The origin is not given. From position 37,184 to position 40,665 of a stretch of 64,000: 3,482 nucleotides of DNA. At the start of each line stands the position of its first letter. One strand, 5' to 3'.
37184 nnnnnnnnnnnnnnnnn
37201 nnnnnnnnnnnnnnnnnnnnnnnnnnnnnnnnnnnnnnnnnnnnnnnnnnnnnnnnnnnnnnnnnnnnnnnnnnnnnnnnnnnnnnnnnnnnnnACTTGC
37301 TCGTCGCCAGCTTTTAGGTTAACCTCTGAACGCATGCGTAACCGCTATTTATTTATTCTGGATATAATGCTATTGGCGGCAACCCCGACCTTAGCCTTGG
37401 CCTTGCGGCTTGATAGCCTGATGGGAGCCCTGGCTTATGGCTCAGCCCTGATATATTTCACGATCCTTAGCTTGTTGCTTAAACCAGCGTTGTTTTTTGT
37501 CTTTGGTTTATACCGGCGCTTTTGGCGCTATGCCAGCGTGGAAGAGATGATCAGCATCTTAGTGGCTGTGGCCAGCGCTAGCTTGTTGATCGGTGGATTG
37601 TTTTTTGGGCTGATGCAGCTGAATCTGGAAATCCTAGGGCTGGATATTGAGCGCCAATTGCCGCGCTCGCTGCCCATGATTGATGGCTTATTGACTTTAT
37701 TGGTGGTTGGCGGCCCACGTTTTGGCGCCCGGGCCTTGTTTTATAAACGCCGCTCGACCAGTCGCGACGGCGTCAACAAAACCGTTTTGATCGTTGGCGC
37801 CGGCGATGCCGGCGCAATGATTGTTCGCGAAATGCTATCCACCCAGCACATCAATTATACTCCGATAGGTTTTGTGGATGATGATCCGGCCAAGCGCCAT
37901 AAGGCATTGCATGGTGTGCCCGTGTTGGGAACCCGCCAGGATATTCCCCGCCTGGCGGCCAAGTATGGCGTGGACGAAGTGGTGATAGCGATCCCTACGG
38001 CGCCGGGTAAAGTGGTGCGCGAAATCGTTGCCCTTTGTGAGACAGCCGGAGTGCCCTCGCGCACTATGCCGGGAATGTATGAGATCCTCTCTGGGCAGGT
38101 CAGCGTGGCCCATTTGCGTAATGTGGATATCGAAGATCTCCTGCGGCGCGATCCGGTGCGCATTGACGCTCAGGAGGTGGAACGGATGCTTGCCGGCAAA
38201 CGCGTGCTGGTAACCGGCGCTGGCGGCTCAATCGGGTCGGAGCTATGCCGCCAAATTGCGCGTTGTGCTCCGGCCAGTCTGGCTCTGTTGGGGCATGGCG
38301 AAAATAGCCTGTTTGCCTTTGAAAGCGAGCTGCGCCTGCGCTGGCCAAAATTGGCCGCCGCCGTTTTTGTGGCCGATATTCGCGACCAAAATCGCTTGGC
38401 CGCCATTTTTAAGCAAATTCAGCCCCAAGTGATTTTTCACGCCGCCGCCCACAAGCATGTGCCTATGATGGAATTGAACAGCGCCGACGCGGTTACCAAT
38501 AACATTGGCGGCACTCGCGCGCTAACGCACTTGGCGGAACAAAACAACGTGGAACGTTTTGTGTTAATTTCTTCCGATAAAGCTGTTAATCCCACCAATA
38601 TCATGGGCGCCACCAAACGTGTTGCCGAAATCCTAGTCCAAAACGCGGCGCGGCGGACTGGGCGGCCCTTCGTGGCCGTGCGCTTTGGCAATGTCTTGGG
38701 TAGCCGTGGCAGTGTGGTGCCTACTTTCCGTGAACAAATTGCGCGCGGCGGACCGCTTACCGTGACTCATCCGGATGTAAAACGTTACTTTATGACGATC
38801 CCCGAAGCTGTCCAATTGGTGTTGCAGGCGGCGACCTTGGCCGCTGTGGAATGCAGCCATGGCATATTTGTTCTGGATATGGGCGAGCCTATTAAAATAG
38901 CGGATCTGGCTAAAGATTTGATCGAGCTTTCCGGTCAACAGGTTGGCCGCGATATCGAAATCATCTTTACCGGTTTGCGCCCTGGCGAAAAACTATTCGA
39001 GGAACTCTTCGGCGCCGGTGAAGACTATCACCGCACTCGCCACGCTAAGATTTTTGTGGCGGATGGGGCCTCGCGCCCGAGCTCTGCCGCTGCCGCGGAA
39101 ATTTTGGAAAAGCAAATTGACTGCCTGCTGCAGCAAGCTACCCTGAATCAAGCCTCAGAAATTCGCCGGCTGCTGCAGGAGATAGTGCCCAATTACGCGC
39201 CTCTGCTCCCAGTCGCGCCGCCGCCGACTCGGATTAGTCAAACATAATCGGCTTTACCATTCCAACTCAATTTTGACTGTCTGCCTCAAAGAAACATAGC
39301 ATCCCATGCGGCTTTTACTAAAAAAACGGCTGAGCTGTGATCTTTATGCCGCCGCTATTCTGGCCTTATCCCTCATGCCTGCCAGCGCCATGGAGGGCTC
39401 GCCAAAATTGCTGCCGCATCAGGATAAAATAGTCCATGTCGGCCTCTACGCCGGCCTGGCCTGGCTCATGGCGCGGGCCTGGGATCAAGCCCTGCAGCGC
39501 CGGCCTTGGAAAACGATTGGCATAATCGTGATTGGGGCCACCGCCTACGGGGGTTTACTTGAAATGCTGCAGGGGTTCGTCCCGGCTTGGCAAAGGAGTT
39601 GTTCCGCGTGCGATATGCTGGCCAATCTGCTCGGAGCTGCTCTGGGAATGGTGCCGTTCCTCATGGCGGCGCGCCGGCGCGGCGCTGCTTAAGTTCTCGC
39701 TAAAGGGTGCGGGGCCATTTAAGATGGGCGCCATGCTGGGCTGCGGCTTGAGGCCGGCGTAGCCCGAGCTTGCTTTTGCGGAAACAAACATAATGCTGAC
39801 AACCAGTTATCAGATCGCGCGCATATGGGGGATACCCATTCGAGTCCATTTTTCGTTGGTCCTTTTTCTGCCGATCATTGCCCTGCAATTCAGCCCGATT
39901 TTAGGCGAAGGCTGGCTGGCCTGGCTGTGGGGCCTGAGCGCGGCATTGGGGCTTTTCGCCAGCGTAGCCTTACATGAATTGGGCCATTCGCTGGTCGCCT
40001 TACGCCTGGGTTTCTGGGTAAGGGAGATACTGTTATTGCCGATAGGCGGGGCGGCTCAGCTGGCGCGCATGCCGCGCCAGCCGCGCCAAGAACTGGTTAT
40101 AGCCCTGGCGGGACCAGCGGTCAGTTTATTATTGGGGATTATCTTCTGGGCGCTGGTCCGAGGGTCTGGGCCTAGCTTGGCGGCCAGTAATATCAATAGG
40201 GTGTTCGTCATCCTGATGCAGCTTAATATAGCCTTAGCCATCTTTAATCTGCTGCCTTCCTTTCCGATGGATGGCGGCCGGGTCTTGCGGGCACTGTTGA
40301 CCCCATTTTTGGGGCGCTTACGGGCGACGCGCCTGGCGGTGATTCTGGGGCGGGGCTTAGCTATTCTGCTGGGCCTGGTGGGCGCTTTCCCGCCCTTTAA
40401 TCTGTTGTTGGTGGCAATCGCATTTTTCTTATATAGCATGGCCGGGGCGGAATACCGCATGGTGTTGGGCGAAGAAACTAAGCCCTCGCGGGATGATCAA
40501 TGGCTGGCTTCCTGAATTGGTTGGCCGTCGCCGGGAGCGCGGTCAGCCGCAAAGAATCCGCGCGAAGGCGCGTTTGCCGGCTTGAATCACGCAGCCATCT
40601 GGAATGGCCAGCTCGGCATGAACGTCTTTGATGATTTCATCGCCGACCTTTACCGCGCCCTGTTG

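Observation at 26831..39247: Bacillosamine-type initiating pathway (PglF-like dehydratase, PglE-like aminotransferase, GNAT, PglC-like PGT) combined with Wzx, a Wzy_C/PglL-family protein and GT4 enzymes; a possible protein-glycosylation or O-antigen-like system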

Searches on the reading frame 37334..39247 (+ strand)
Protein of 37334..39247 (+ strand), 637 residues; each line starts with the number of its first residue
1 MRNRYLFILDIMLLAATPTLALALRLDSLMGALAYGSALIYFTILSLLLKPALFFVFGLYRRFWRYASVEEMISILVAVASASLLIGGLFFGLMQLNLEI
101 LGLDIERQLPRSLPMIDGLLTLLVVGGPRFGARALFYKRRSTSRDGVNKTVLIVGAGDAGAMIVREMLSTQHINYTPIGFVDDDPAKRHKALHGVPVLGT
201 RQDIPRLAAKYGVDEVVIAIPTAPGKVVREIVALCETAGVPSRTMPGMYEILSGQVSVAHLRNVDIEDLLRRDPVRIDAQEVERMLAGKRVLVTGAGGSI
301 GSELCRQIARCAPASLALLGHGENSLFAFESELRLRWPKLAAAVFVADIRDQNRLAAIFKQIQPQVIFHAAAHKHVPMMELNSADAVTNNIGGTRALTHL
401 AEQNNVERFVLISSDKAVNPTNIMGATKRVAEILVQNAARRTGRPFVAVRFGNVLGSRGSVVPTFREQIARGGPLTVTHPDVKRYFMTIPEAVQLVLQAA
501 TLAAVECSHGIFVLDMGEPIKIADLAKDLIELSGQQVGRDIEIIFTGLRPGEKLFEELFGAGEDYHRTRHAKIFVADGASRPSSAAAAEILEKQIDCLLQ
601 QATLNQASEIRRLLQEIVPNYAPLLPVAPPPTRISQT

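Call 4: search_protein_families(library=pfam, proteins=[window:37334-39247:+], max_evalue=0.01)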
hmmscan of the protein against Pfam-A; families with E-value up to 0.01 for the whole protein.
window:37334-39247:+ (637 aa): 11 families
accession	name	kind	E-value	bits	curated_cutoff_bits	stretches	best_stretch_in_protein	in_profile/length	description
PF02719.21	Polysacc_synt_2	-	8.1e-111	370.3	20.2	1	291-576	1-291/293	Polysaccharide biosynthesis protein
PF01370.27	Epimerase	-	3.5e-25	89.3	20.9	1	291-502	1-227/240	NAD dependent epimerase/dehydratase family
PF04321.23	RmlD_sub_bind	-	2.2e-15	57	27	1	290-481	2-179/287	RmlD substrate binding domain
PF13727.12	CoA_binding_3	-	1.3e-14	55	25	1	109-246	43-175/175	CoA-binding domain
PF16363.11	GDP_Man_Dehyd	-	2.5e-12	47.3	27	1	292-453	1-182/332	GDP-mannose 4,6 dehydratase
PF08659.16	KR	-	4.2e-08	33.8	22.6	1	291-417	3-139/180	KR domain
PF07993.18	NAD_binding_4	-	1e-07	31.8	20.1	0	365-421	90-143/258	Male sterility protein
PF01073.25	3Beta_HSD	-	1.4e-07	31.2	22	1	292-421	1-123/280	3-beta hydroxysteroid dehydrogenase/isomerase family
PF00106.31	adh_short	-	9.4e-07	28.9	26.6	1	289-365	1-74/195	short chain dehydrogenase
PF13460.12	NAD_binding_10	-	1e-06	29.2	27.2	1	295-419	1-103/184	NAD(P)H-binding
PF17836.7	PglD_N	-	3.4e-05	24.8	23.4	1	151-220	2-65/78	PglD N-terminal domain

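Call 8: search_protein_families(library=ncbifam, proteins=[window:37334-39247:+], max_evalue=0.01)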
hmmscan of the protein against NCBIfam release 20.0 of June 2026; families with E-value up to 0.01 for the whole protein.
window:37334-39247:+ (637 aa): 54 families (the best 25 are shown)
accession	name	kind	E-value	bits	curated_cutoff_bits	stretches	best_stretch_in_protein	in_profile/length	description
TIGR03589.1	PseB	equivalog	5e-48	163.7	407.75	1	285-576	1-279/324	UDP-N-acetylglucosamine 4,6-dehydratase (inverting)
TIGR04130.1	FnlA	equivalog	2e-36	125.6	730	1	285-561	1-267/337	UDP-N-acetylglucosamine 4,6-dehydratase/5-epimerase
TIGR03025.1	EPS_sugtrans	subfamily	9.9e-24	84.4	295.55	1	9-265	2-241/445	exopolysaccharide biosynthesis polyprenyl glycosylphosphotransferase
TIGR03023.1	WcaJ_sugtrans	equivalog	4e-20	72.5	410.75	1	9-267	2-248/453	undecaprenyl-phosphate glucose phosphotransferase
TIGR01214.1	rmlD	equivalog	3.1e-13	49.5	224.05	1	290-478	1-176/285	dTDP-4-dehydrorhamnose reductase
TIGR01179.1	galE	equivalog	3.7e-13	49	262.3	1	290-458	1-180/332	UDP-glucose 4-epimerase GalE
NF045894.1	PKS_plus_SDR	equivalog_domain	1.1e-11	43.2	1740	1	282-474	1151-1353/1515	type I polyketide synthase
TIGR02622.1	CDP_4_6_dhtase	equivalog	1.6e-10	40.7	278.45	1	287-419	3-134/352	CDP-glucose 4,6-dehydratase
TIGR04180.1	EDH_00030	hypoth_equivalog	5e-10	38.9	475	1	291-537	1-260/297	NAD-dependent 4,6-dehydratase LegB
TIGR03022.1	WbaP_sugtrans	subfamily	1.9e-09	37.3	403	1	101-236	83-212/456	undecaprenyl-phosphate galactose phosphotransferase WbaP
TIGR03466.1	HpnA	hypoth_equivalog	2e-09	36.8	367.65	1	290-419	2-118/327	hopanoid-associated sugar epimerase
TIGR01181.1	dTDP_gluc_dehyt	equivalog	2e-08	33.7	365.1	1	290-416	1-127/321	dTDP-glucose 4,6-dehydratase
NF041293.1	G6PDh_Azf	equivalog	3.7e-08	33.1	400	1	289-419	3-120/252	NAD-dependent glucose-6-phosphate dehydrogenase Azf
NF004526.0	PRK05872.1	subfamily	9.2e-08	31.5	276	1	283-362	5-80/297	short-chain dehydrogenase/reductase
TIGR03570.1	NeuD_NnaD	subfamily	1.4e-07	31.3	160.8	1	151-239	2-83/202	NeuD/PglB/VioB family sugar acetyltransferase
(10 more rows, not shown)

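Call 69: search_solved_structures(query=window:37334-39247:+, max_evalue=1e-10)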
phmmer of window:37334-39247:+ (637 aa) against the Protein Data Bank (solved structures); distinct sequences matched with E-value up to 1e-10: 13.
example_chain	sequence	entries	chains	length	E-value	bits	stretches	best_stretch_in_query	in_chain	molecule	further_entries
5bjw_A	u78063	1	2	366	1.2e-82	282.1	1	262-595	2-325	WlaL protein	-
5bju_A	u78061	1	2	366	3.1e-82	280.7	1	262-595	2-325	WlaL protein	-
5bjx_A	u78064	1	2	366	8.2e-82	279.3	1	262-595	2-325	WlaL protein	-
5bjy_A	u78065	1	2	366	2.1e-81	278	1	262-595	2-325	WlaL protein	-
5bjv_A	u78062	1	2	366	1.1e-80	275.7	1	262-595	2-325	WlaL protein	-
6bwc_A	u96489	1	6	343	2e-39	139.4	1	288-566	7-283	Polysaccharide biosynthesis protein CapD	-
4j2o_A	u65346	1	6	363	1.1e-36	130.3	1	285-569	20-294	UDP-N-acetylglucosamine 4,6-dehydratase/5-epimerase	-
3vvb_A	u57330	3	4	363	1e-32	117.2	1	289-565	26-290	CapE | Capsular polysaccharide synthesis enzyme Cap8E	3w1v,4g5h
3vvc_A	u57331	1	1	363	3.7e-32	115.4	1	289-565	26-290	Capsular polysaccharide synthesis enzyme Cap8E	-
2gn4_A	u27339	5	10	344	9.9e-32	114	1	283-567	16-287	UDP-GlcNAc C6 dehydratase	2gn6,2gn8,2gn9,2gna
4tqg_A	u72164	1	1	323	2.6e-25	92.8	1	288-560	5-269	Putative dTDP-d-glucose 4 6-dehydratase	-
3pvz_A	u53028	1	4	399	8.2e-19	71.3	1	273-518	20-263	UDP-N-acetylglucosamine 4,6-dehydratase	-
3nkl_A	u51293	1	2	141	3.1e-14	56.2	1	147-283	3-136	UDP-D-quinovosamine 4-dehydrogenase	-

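Call 87: list_cluster_members(proteins=[P0171, window:37334-39247:+, window:5802-7091:+, window:33124-33714:+, window:26831-28132:+])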
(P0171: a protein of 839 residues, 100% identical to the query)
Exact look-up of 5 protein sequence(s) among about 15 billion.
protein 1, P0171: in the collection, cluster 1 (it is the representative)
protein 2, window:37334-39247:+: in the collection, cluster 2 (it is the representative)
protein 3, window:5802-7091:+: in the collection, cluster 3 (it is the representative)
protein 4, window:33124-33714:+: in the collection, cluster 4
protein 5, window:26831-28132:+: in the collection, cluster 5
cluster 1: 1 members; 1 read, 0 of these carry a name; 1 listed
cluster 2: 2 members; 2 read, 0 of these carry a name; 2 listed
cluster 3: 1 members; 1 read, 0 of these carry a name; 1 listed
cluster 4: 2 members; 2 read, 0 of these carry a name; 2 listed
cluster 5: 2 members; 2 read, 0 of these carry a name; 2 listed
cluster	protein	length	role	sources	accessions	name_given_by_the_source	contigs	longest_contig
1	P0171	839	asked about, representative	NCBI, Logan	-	-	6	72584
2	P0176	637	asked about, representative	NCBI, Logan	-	-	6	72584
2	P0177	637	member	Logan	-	-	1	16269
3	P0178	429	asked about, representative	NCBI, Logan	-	-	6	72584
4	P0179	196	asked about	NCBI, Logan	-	-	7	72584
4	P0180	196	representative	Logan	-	-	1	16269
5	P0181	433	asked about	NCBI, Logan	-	-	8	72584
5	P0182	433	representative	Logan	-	-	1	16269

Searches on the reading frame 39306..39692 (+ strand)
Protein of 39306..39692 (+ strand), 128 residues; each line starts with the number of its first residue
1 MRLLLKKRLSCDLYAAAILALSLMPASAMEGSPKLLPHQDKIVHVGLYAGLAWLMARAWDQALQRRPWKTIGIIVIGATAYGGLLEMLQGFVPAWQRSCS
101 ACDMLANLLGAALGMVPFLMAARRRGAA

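Call 4: search_protein_families(library=pfam, proteins=[window:39306-39692:+], max_evalue=0.01)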
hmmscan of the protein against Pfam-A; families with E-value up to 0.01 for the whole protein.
window:39306-39692:+ (128 aa): 1 family
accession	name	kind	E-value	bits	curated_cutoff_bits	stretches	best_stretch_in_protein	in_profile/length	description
PF04892.17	VanZ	-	3.7e-07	31.2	30.1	1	41-119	58-123/126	VanZ like family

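Call 8: search_protein_families(library=ncbifam, proteins=[window:39306-39692:+], max_evalue=0.01)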
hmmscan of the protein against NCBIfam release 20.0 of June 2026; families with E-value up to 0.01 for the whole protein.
window:39306-39692:+ (128 aa): 1 family
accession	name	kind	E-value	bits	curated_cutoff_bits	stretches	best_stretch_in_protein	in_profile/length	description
NF037970.1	vanZ_1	subfamily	2.5e-07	31.3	20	1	39-111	41-109/109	VanZ family protein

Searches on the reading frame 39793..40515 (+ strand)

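Call 5: search_protein_families(library=pfam, proteins=[window:39793-40515:+], max_evalue=0.01)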
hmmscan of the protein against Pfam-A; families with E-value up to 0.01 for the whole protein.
window:39793-40515:+ (240 aa): 2 families
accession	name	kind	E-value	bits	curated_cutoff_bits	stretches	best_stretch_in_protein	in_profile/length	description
PF02163.28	Peptidase_M50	-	1.2e-23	84.1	27.2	2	50-122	2-100/221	Peptidase family M50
PF13398.12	Peptidase_M50B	-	1.6e-05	25.2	26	1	56-139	23-105/201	Peptidase M50B-like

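Call 9: search_protein_families(library=ncbifam, proteins=[window:39793-40515:+], max_evalue=0.01)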
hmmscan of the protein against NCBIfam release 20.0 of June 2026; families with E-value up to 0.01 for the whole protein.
window:39793-40515:+ (240 aa): 1 family
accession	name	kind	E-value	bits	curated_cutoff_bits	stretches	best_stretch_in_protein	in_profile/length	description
NF041824.1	daptide_HExxH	equivalog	0.00064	19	300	0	96-169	215-284/379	daptide biosynthesis intramembrane metalloprotease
